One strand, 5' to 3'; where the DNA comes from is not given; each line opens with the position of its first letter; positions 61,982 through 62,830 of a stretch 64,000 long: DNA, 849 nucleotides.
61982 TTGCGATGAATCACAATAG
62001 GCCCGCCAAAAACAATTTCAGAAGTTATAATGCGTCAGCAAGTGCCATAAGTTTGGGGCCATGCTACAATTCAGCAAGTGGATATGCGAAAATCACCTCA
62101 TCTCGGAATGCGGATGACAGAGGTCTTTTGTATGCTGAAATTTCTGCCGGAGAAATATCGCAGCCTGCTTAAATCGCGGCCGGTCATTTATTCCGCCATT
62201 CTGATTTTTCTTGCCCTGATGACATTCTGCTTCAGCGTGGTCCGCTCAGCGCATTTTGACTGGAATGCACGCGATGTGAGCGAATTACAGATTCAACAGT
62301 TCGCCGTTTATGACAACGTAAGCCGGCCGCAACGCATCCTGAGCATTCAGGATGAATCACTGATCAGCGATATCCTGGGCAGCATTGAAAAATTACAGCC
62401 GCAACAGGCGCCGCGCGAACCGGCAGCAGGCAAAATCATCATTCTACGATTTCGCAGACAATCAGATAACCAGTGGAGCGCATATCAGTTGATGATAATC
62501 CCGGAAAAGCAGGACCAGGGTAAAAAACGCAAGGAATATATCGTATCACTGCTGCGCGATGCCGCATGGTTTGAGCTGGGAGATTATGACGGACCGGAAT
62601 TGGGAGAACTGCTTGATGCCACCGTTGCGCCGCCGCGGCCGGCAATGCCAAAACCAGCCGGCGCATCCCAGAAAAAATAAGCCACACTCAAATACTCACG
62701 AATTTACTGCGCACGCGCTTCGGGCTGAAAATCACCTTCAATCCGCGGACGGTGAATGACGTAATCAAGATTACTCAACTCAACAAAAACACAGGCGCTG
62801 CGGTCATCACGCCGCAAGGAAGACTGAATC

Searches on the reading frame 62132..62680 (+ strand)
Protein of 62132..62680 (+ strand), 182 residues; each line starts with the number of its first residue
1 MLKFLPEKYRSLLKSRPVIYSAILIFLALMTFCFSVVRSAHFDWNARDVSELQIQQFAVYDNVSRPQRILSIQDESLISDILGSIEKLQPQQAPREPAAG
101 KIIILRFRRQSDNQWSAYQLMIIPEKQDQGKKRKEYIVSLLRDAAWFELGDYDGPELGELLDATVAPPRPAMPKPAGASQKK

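Call 62: find_encoding_contigs(protein=window:62132-62680:+, flank=10000, max_places=3)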
Protein window:62132-62680:+ (182 aa): 5 contigs read that carry it; 3 places shown.
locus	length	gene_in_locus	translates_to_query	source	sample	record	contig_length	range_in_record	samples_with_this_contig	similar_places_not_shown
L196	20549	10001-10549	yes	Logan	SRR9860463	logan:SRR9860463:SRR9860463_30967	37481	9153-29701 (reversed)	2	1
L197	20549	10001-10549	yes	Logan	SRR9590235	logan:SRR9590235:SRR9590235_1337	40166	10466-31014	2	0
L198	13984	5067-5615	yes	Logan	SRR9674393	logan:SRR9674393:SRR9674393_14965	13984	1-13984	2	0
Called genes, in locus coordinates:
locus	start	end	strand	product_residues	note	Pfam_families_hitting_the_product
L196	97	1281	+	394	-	PF13207:AAA_17 (weak)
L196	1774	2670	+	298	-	PF00089:Trypsin, PF13365:Trypsin_2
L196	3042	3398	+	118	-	PF12647:RNHCP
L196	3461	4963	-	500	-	PF08245:Mur_ligase_M, PF02875:Mur_ligase_C, PF27239:FOL3_C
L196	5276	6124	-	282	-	PF00657:Lipase_GDSL, PF13472:Lipase_GDSL_2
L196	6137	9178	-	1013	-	PF08281:Sigma70_r4_2 (weak)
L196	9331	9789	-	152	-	-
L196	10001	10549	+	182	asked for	-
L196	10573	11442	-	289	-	-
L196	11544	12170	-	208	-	PF00881:Nitroreductase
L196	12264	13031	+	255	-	PF02463:SMC_N (weak), PF13476:AAA_23, PF13555:AAA_29 (weak), PF13304:AAA_21, PF13175:AAA_15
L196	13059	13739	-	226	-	PF00657:Lipase_GDSL, PF04311:DUF459 (weak), PF13472:Lipase_GDSL_2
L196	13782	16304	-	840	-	PF07998:Peptidase_M54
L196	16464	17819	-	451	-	PF02056:Glyco_hydro_4, PF11975:Glyco_hydro_4C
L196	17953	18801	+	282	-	PF12833:HTH_18, PF00165:HTH_AraC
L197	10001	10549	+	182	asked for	-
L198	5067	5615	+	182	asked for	-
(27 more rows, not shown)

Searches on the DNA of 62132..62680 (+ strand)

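Call 82: search_with_rna_model(model_id=R2, sources=[L196, L199, L112, L113, L195, L114], filters=off, max_evalue=2, show_alignments=0)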
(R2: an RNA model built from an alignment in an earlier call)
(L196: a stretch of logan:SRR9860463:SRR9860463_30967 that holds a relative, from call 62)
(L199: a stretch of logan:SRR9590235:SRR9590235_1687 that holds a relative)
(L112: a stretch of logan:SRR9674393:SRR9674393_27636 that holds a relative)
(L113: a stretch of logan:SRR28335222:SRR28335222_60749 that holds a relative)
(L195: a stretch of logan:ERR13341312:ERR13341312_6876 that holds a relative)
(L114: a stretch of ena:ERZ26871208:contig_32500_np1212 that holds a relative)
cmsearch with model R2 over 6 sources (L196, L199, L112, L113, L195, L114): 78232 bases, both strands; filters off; matches with E-value up to 2: 14.
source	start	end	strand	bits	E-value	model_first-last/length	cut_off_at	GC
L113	1396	1429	-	44.5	7.7e-09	1-34/34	no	0.62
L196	1445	1479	+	44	1e-08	1-34/34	no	0.57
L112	2830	2863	-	42.8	2e-08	1-34/34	no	0.71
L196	1315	1347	-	41.9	3.4e-08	1-34/34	no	0.67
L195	8754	8784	+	35.9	1.1e-06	1-34/34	no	0.65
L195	8665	8698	-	26.1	0.00033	1-34/34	no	0.59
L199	14744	14771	+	22.6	0.0025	7-33/34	no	0.64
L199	14741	14769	-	21.4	0.0052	7-34/34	no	0.66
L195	8761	8783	-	16.9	0.071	8-30/34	no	0.7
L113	1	28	+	14.6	0.27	1-34/34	no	0.57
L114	14127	14160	-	13.2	0.59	1-34/34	no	0.5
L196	1451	1476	-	12.8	0.75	7-31/34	no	0.65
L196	1318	1342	+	12.6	0.86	7-31/34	no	0.76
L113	1400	1422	+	11.6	1.5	8-30/34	no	0.74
